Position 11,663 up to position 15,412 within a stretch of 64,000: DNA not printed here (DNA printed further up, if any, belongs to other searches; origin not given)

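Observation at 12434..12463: Starter adenylation domain lacks Asp235 (A4 motif reads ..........) and has an atypical A5 motif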

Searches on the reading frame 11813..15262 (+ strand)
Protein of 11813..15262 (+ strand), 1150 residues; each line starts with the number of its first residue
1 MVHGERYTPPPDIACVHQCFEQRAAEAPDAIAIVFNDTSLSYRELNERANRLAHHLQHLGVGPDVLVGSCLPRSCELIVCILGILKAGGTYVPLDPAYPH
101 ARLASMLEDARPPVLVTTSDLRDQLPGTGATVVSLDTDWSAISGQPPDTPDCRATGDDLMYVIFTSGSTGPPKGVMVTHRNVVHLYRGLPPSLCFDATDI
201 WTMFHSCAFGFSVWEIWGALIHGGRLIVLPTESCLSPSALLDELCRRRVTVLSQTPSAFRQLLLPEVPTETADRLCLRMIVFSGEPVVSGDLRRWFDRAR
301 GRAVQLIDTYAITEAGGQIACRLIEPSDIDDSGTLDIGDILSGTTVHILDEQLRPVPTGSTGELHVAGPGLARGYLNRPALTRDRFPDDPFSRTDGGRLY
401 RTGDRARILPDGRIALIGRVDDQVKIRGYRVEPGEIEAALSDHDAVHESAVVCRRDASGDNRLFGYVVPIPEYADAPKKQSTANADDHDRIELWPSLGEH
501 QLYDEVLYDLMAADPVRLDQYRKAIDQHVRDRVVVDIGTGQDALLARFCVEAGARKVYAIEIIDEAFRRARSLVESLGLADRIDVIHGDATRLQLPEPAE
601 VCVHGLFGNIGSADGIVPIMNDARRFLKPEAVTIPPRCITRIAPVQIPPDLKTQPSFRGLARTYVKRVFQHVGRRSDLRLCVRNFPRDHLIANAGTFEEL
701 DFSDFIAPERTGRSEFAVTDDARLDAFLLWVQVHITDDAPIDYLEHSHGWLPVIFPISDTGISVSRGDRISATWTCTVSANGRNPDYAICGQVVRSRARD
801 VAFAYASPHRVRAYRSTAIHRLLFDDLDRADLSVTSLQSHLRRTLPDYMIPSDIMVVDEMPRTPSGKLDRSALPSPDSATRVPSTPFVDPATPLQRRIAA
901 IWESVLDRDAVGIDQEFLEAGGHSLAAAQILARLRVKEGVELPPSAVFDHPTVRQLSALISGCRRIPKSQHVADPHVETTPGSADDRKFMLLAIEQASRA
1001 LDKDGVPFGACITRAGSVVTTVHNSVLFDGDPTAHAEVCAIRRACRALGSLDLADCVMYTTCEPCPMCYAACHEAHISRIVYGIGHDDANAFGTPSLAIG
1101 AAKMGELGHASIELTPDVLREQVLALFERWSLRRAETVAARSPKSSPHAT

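Call 27: find_related_loci(query=A1, collection=genome_contigs, flank=10000)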
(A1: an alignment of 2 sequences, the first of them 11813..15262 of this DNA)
Query A1 (1150 aa) in genome_contigs; peptide patterns used: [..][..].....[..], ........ (x = any residue, [..] = any of these).
600 stretches matched a pattern (row limit reached: there are more); 592 encode a relative of the query (tblastn E <= 1e-3); the best 80 are kept; 80 distinct loci.
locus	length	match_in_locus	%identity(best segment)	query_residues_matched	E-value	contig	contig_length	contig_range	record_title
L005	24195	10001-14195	41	15-1134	0e+0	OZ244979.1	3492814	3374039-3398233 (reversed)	MAG: Gammaproteobacteria bacterium isolate 9d8d5de1-5af5-42b2-8d9c-b1e3713c647d genome assembly, chromosome: 1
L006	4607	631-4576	42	17-1098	0e+0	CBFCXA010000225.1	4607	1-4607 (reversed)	MAG TPA_asm: uncultured Chromatiales bacterium isolate SRR22297272_binner12_Refined_33 genome assembly, contig: ERZ25654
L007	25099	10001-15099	51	11-964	2e-132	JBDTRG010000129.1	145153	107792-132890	MAG: Betaproteobacteria bacterium isolate cluster3_bin.240 NODE_130_length_145153_cov_19.049925, whole genome shotgun se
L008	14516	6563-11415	49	9-1000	9e-130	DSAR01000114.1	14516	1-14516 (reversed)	MAG TPA_asm: Chloroflexota bacterium isolate SpSt-1153 Ga0129302_1002079, whole genome shotgun sequence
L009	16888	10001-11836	47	14-980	7e-127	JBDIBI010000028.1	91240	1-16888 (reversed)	MAG: Blastocatellia bacterium isolate AS-MICRO-OLR.206 NODE_611_length_91240_cov_33.993909, whole genome shotgun sequenc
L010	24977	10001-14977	48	11-966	7e-126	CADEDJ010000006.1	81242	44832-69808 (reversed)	MAG: uncultured Nitrosomonas sp. isolate Nitrosomonas sp. RBC022 genome assembly, contig: MAG022_6, whole genome shotgun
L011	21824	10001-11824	49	10-996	9e-122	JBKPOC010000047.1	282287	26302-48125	MAG: Acidobacteriota bacterium isolate GS_HAYS_MAG_00024 GS_HAYS_000003014209, whole genome shotgun sequence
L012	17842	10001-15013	49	10-966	1e-120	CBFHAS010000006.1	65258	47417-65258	MAG TPA_asm: uncultured Burkholderiaceae bacterium isolate SRR29654726_binner13_Refined_4 genome assembly, contig: ERZ27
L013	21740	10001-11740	47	18-957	3e-120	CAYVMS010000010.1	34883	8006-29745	MAG TPA_asm: uncultured Terracidiphilus sp. isolate binchicken_co3_521 genome assembly, contig: NODE_3678_length_34883_c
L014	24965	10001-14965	44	15-972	6e-119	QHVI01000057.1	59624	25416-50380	MAG: Candidatus Angelobacter sp. Gp1-AA117 isolate gp1 AA117 14_0903_12_40cm_200_scaffold_147_curated, whole genome shot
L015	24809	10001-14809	48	15-959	3e-118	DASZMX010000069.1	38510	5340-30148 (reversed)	MAG TPA_asm: Verrucomicrobiia bacterium isolate SMAG_U5902 k141_3404908, whole genome shotgun sequence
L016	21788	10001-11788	48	18-973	8e-118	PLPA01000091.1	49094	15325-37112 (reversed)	MAG: Acidobacteriaceae bacterium isolate bog_399 73.20120700_S3X.17_contig_1546, whole genome shotgun sequence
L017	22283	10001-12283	46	15-1130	2e-116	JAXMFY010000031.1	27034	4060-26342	MAG: Candidatus Competibacteraceae bacterium isolate STL-PRO99 C2.53.fa-31, whole genome shotgun sequence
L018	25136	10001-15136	43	6-960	1e-116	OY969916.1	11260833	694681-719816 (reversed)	MAG: uncultured Chloroflexia bacterium isolate MFD01916.bin.3.39 genome assembly, chromosome: 1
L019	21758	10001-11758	46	18-963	1e-116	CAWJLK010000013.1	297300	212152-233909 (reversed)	MAG: uncultured Acidobacteriaceae bacterium isolate MFD05705.bin.2.20 genome assembly, contig: contig_55734, whole genom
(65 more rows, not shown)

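Call 31: search_protein_families(library=pfam, proteins=[L005:9622-10005:+, L005:8734-9408:-, L005:7951-8715:-, L005:7001-8017:-, L017:9451-9906:+, L017:8320-9324:+, L017:7700-8257:+, L017:6604-7605:+, L006:252-614:+, L005:11430-14240:+], max_evalue=0.001)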
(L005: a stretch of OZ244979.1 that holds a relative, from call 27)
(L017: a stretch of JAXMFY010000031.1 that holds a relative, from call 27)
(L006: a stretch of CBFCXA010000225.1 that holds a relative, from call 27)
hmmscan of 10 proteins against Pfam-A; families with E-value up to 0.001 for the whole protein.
L005:9622-10005:+ (127 aa): 1 family
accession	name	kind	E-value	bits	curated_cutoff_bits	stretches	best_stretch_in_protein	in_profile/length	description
PF01242.24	PTPS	-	3.3e-35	121.1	22.4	1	9-125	1-121/121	6-pyruvoyl tetrahydropterin synthase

L005:8734-9408:- (224 aa): 2 families
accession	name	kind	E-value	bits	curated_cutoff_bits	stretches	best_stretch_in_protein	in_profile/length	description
PF03807.23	F420_oxidored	-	2.8e-17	63.5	21.6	1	9-106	1-94/94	NADP oxidoreductase coenzyme F420-dependent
PF00106.31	adh_short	-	0.00025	21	26.6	1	8-70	1-63/195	short chain dehydrogenase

L005:7951-8715:- (254 aa): 1 family
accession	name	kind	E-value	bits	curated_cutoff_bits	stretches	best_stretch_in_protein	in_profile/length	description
PF01996.21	F420_ligase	-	2.1e-74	250.2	25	1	14-231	4-218/218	F420-0:Gamma-glutamyl ligase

L005:7001-8017:- (338 aa): 1 family
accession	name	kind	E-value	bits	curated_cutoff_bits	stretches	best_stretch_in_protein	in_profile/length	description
PF01933.23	CofD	-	2.1e-40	139.2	30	1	28-296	3-255/290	2-phospho-L-lactate transferase CofD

L017:9451-9906:+ (151 aa): 1 family
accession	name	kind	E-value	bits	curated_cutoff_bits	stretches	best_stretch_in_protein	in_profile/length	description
PF01242.24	PTPS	-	1.2e-28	99.9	22.4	1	37-150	1-119/121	6-pyruvoyl tetrahydropterin synthase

L017:8320-9324:+ (334 aa): 1 family
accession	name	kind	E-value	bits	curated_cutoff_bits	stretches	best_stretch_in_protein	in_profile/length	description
PF00067.27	p450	-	9.6e-11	41.5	22.8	1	39-271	42-300/462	Cytochrome P450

L017:7700-8257:+ (185 aa): 1 family
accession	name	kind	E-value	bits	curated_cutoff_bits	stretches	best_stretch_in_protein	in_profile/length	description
PF01041.23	DegT_DnrJ_EryC1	-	1.1e-38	133.9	19.8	1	2-181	176-359/360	DegT/DnrJ/EryC1/StrS aminotransferase family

L017:6604-7605:+ (333 aa): 1 family
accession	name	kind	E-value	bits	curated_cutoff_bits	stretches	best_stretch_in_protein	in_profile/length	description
PF01041.23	DegT_DnrJ_EryC1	-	2.3e-11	43.9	19.8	1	198-264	5-72/360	DegT/DnrJ/EryC1/StrS aminotransferase family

L006:252-614:+ (120 aa): 1 family
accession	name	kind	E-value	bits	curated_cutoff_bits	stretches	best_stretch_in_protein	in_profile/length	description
PF01242.24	PTPS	-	7.6e-38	129.6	22.4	1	2-118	1-121/121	6-pyruvoyl tetrahydropterin synthase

L005:11430-14240:+ (936 aa): 4 families
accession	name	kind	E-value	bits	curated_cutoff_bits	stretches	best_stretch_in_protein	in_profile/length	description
PF00501.34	AMP-binding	-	4.7e-81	273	29.9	1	8-362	1-383/384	AMP-binding enzyme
PF00550.31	PP-binding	-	1e-14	54.9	20.8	1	859-921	2-66/67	Phosphopantetheine attachment site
PF13193.12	AMP-binding_C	-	1.1e-08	36.3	24.5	0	417-452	1-36/76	AMP-binding enzyme C-terminal domain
PF13649.12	Methyltransf_25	-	6.3e-05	24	27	1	501-565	1-64/97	Methyltransferase domain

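Call 32: search_protein_families(library=pfam, proteins=[L005:9998-10459:+, L005:10414-11193:+, L017:9980-12310:+, L017:12376-13038:+, L017:12980-14197:+, L017:14297-15460:-, L017:15731-18406:+, L006:568-1053:+, L006:996-1787:+, L006:1775-4606:+], max_evalue=0.001)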
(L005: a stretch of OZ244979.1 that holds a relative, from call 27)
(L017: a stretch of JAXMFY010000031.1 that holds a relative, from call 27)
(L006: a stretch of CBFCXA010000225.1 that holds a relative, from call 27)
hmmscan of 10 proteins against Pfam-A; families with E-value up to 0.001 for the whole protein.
L005:9998-10459:+ (153 aa): 3 families
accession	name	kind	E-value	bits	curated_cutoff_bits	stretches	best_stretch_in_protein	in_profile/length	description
PF14437.12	MafB19-deam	-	4.1e-21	75.8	27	1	8-113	2-108/142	MafB19-like deaminase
PF00383.29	dCMP_cyt_deam_1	-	1.1e-20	73.9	25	1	8-105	3-101/102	Cytidine and deoxycytidylate deaminase zinc-binding region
PF14439.12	Bd3614-deam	-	5.9e-06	26.7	38.5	1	34-95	14-75/113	Bd3614-like deaminase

L005:10414-11193:+ (259 aa): 8 families
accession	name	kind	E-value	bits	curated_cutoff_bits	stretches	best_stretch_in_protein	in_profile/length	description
PF13649.12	Methyltransf_25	-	3.4e-21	76.2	27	1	56-150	1-97/97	Methyltransferase domain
PF08241.18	Methyltransf_11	-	8.9e-20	71.6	21.2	1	57-153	1-94/95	Methyltransferase domain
PF13847.12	Methyltransf_31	-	2.7e-15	56.8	27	1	52-158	3-113/145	Methyltransferase domain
PF08242.18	Methyltransf_12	-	1.7e-14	54.7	30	1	57-152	1-98/98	Methyltransferase domain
PF13489.12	Methyltransf_23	-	3.4e-13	50.1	27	1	37-223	8-162/164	Methyltransferase domain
PF01209.24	Ubie_methyltran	-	7.5e-11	42.3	20.1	1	46-174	41-171/233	ubiE/COQ5 methyltransferase family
PF05175.20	MTS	-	2.3e-05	24.6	23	1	54-157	33-141/170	Methyltransferase small domain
PF05401.17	NodS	-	0.00032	21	24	1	54-153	45-143/201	Nodulation protein S (NodS)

L017:9980-12310:+ (776 aa): 5 families
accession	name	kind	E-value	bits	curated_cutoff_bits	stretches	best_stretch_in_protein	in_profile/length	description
PF00501.34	AMP-binding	-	2.3e-87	293.8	29.9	1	13-367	1-384/384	AMP-binding enzyme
PF14437.12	MafB19-deam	-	8.3e-23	81.3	27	1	623-723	2-102/142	MafB19-like deaminase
PF00383.29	dCMP_cyt_deam_1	-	2e-22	79.4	25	1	623-721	3-101/102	Cytidine and deoxycytidylate deaminase zinc-binding region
PF00550.31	PP-binding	-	2.8e-12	47.1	20.8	1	533-594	2-65/67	Phosphopantetheine attachment site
PF13193.12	AMP-binding_C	-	1.5e-10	42.3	24.5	1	427-500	2-76/76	AMP-binding enzyme C-terminal domain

L017:12376-13038:+ (220 aa): 4 families
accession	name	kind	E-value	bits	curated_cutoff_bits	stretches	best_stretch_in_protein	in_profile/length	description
PF00132.30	Hexapep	-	2.6e-19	68.5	27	3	160-193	2-35/36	Bacterial transferase hexapeptide (six repeats)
PF25084.1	LbH_EIF2B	-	4.1e-11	43.3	54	2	98-147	54-102/105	EIF2B subunit epsilon LbH domain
PF21711.3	DCTN5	-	3.8e-07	30.4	40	1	98-168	77-146/182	Dynactin subunit 5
PF14602.12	Hexapep_2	-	3.4e-06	27.1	27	0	106-134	2-28/34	Hexapeptide repeat of succinyl-transferase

L017:12980-14197:+ (405 aa): 1 family
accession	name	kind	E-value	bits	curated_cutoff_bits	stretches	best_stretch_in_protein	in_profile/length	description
PF21360.3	PylC-like_N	-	1.5e-07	31.9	27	1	33-121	1-86/96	PylC-like, N-terminal domain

L017:14297-15460:- (387 aa): 2 families
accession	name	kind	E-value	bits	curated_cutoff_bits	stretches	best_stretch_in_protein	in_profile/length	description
PF01053.26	Cys_Met_Meta_PP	-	2.4e-149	497.5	27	1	12-387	2-381/381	Cys/Met metabolism PLP-dependent enzyme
PF00155.27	Aminotran_1_2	-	0.00088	19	19.7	0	131-183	129-190/361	Aminotransferase class I and II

L017:15731-18406:+ (891 aa): 6 families
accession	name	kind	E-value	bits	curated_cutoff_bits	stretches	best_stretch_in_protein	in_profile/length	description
PF12770.12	CHAT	-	2.4e-16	60.5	24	1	130-383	27-272/289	CHAT domain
PF05729.18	NACHT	-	1.6e-07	31.8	26.7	1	458-587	3-130/167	NACHT domain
PF00931.28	NB-ARC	-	1.8e-07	31.1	23.5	1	458-543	21-108/248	NB-ARC domain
PF13191.12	AAA_16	-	3.4e-06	28.1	32.6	1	437-558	2-111/167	AAA ATPase domain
PF13401.12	AAA_22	-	0.00021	22.1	27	1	458-546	8-95/130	AAA domain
PF24883.2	NPHP3_N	-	0.00099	19.8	24.8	0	458-513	25-81/164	Nephrocystin 3, N-terminal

L006:568-1053:+ (161 aa): 3 families
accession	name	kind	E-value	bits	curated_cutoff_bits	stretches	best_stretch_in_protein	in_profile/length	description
PF00383.29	dCMP_cyt_deam_1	-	9.2e-19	67.7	25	1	20-114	6-101/102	Cytidine and deoxycytidylate deaminase zinc-binding region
PF14437.12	MafB19-deam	-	5.8e-15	55.9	27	1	21-119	6-105/142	MafB19-like deaminase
PF14439.12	Bd3614-deam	-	4.1e-06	27.2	38.5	1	43-106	13-77/113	Bd3614-like deaminase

L006:996-1787:+ (263 aa): 11 families
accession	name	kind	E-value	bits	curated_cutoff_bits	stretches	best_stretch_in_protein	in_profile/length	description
PF13649.12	Methyltransf_25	-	3.9e-22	79.2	27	1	60-154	1-97/97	Methyltransferase domain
PF08241.18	Methyltransf_11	-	1.1e-20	74.5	21.2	1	61-157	1-94/95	Methyltransferase domain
PF13847.12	Methyltransf_31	-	4e-17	62.7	27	1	56-162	3-113/145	Methyltransferase domain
PF08242.18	Methyltransf_12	-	6.5e-15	56.1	30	1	61-156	1-98/98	Methyltransferase domain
PF13489.12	Methyltransf_23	-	1.3e-14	54.7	27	1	52-225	17-160/164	Methyltransferase domain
PF01209.24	Ubie_methyltran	-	6.6e-11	42.4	20.1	1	48-163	39-156/233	ubiE/COQ5 methyltransferase family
PF03291.22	mRNA_G-N7_MeTrfase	-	6.9e-06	25.8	26.6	1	56-159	61-181/315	mRNA (guanine-N(7))-methyltransferase domain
PF05401.17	NodS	-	8.1e-06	26.3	24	1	57-157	44-143/201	Nodulation protein S (NodS)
PF05175.20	MTS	-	0.00015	21.9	23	1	58-160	33-140/170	Methyltransferase small domain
PF02353.26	CMAS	-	0.00033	20.5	27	1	56-97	62-104/273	Mycolic acid cyclopropane synthetase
PF05724.17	TPMT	-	0.00041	20.5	26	1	56-99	37-81/218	Thiopurine S-methyltransferase (TPMT)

L006:1775-4606:+ (944 aa): 6 families
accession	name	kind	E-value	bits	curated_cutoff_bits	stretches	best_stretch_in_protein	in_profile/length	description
PF00501.34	AMP-binding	-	5.6e-83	279.3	29.9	1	24-378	1-383/384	AMP-binding enzyme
PF00550.31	PP-binding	-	2e-16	60.5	20.8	1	873-935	2-66/67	Phosphopantetheine attachment site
PF13649.12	Methyltransf_25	-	7.3e-07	30.2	27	1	516-585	1-69/97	Methyltransferase domain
PF13193.12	AMP-binding_C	-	1.3e-06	29.6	24.5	0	433-469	1-38/76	AMP-binding enzyme C-terminal domain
PF13847.12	Methyltransf_31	-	2.7e-05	24.3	27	1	513-585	4-79/145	Methyltransferase domain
PF12847.13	Methyltransf_18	-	5.7e-05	23.6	27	1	506-585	8-87/151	Methyltransferase domain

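Call 57: search_protein_families(library=ncbifam, proteins=[L005:9622-10005:+, L017:9451-9906:+, L005:9998-10459:+, L005:10414-11193:+], max_evalue=0.0001)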
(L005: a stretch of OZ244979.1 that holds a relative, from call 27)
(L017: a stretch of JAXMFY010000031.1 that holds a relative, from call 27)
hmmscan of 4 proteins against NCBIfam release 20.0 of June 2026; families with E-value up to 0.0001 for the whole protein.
L005:9622-10005:+ (127 aa): 2 families
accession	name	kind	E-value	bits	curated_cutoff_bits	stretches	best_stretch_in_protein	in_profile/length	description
TIGR00039.1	6PTHBS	subfamily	1.4e-30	106.2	125.5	1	8-125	2-122/124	6-pyruvoyl tetrahydropterin synthase/6-carboxytetrahydropterin synthase family protein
TIGR03367.1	queuosine_QueD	equivalog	3.7e-29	101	89.25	1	9-101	1-91/92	6-carboxytetrahydropterin synthase QueD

L017:9451-9906:+ (151 aa): 2 families
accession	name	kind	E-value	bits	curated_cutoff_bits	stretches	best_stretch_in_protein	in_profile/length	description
TIGR03367.1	queuosine_QueD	equivalog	2.4e-23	82.3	89.25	1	38-128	2-91/92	6-carboxytetrahydropterin synthase QueD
TIGR00039.1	6PTHBS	subfamily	2.1e-21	76.5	125.5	1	35-149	1-116/124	6-pyruvoyl tetrahydropterin synthase/6-carboxytetrahydropterin synthase family protein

L005:9998-10459:+ (153 aa): 4 families
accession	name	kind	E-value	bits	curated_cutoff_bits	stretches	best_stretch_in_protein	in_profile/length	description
NF008113.2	PRK10860.1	equivalog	2.7e-22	79.3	150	1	4-147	2-147/165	tRNA adenosine(34) deaminase TadA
TIGR00326.1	eubact_ribD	equivalog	5.1e-09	35.8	156.35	1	26-105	16-93/343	bifunctional diaminohydroxyphosphoribosylaminopyrimidine deaminase/5-amino-6-(5-phosphoribosylamino)uracil reductase RibD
NF008052.0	PRK10786.1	equivalog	9.2e-06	24.6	500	1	8-103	2-97/367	bifunctional diaminohydroxyphosphoribosylaminopyrimidine deaminase/5-amino-6-(5-phosphoribosylamino)uracil reductase RibD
NF041025.1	antiphage_deaminase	equivalog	2.4e-05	23.4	400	1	56-104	338-385/437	anti-phage dCTP deaminase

L005:10414-11193:+ (259 aa): 34 families (the best 25 are shown)
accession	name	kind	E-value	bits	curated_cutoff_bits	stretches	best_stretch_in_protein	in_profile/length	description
TIGR02021.1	BchM-ChlM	equivalog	1.5e-15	57.2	158.9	1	37-131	38-134/218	magnesium protoporphyrin IX methyltransferase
NF001241.0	PRK00216.1-2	equivalog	2.8e-15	56.6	327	1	18-229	15-218/231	demethylmenaquinone methyltransferase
NF043040.1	corrin_prot_MT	hypoth_equivalog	6.6e-15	55.1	180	1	51-159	38-152/216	corrinoid protein-associated methyltransferase CpaM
TIGR01983.1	UbiG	equivalog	1.7e-14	53.7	102.95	1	37-158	45-157/228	bifunctional 2-polyprenyl-6-hydroxyphenol methylase/3-demethylubiquinol 3-O-methyltransferase UbiG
TIGR01934.1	MenG_MenH_UbiE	subfamily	5.3e-14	52.1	158.35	1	45-231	32-214/223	ubiquinone/menaquinone biosynthesis methyltransferase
NF041820.1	daptide_MTase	equivalog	2.5e-13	50.1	175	1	42-157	27-145/243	daptide-type RiPP biosynthesis methyltransferase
NF007610.0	PRK10258.1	equivalog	5e-12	45.7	342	1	16-151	9-135/251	malonyl-ACP O-methyltransferase BioC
TIGR02072.1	BioC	equivalog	3.3e-11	43.5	184.95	1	18-152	7-130/244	malonyl-ACP O-methyltransferase BioC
TIGR04290.1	meth_Rta_06860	hypoth_equivalog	2.3e-10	40.3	300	1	47-121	44-120/226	TIGR04290 family methyltransferase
NF045667.1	MTase_DVU1556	equivalog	4.5e-10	39.3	155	1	47-153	17-118/213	DVU_1556 family methyltransferase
NF001244.0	PRK00216.1-5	equivalog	7.8e-10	38.4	216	1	44-155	40-154/236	bifunctional demethylmenaquinone methyltransferase/2-methoxy-6-polyprenyl-1,4-benzoquinol methylase UbiE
NF041255.1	mycofact_MftM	equivalog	3.7e-09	36.3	200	1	51-131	138-219/289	mycofactocin oligosaccharide methyltransferase MftM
NF047649.1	MTase_UXPK_star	exception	2.6e-08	33.2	460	1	46-154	71-181/283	methyltransferase/UXPK-star double selenoprotein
NF041650.1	nod_mtase_NodS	equivalog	5.6e-08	32.7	300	1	56-153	42-138/190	nodulation methyltransferase NodS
NF004851.0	PRK06202.1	equivalog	9.5e-08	31.7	243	1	52-132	60-147/237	hypothetical protein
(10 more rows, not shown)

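Call 70: search_protein_families(library=pfam, alignment_id=A3, max_evalue=0.00001)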
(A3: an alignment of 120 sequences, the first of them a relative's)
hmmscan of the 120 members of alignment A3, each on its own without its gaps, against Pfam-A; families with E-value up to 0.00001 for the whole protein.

A. member 1, L005:80-376:+ (99 aa): 0 families

B. families by the number of members that match (of 120 scanned): 89 families (the first 25 are shown)
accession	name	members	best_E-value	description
PF13649.12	Methyltransf_25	13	3.9e-22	Methyltransferase domain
PF08241.18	Methyltransf_11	13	1.1e-20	Methyltransferase domain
PF13847.12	Methyltransf_31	13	4e-17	Methyltransferase domain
PF08242.18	Methyltransf_12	13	2.2e-15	Methyltransferase domain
PF13489.12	Methyltransf_23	13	1.3e-14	Methyltransferase domain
PF01209.24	Ubie_methyltran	11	2.2e-13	ubiE/COQ5 methyltransferase family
PF01933.23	CofD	9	2e-49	2-phospho-L-lactate transferase CofD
PF01242.24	PTPS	8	9.5e-39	6-pyruvoyl tetrahydropterin synthase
PF03807.23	F420_oxidored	7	6.1e-19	NADP oxidoreductase coenzyme F420-dependent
PF00383.29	dCMP_cyt_deam_1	6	1.2e-25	Cytidine and deoxycytidylate deaminase zinc-binding region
PF14437.12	MafB19-deam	6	6.1e-23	MafB19-like deaminase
PF04055.27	Radical_SAM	5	3.8e-34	Radical SAM superfamily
PF01983.22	CofC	5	3.6e-26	Guanylyl transferase CofC like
PF01996.21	F420_ligase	4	4.9e-80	F420-0:Gamma-glutamyl ligase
PF19288.4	CofH_C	4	1.1e-17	CofH/MqnC C-terminal region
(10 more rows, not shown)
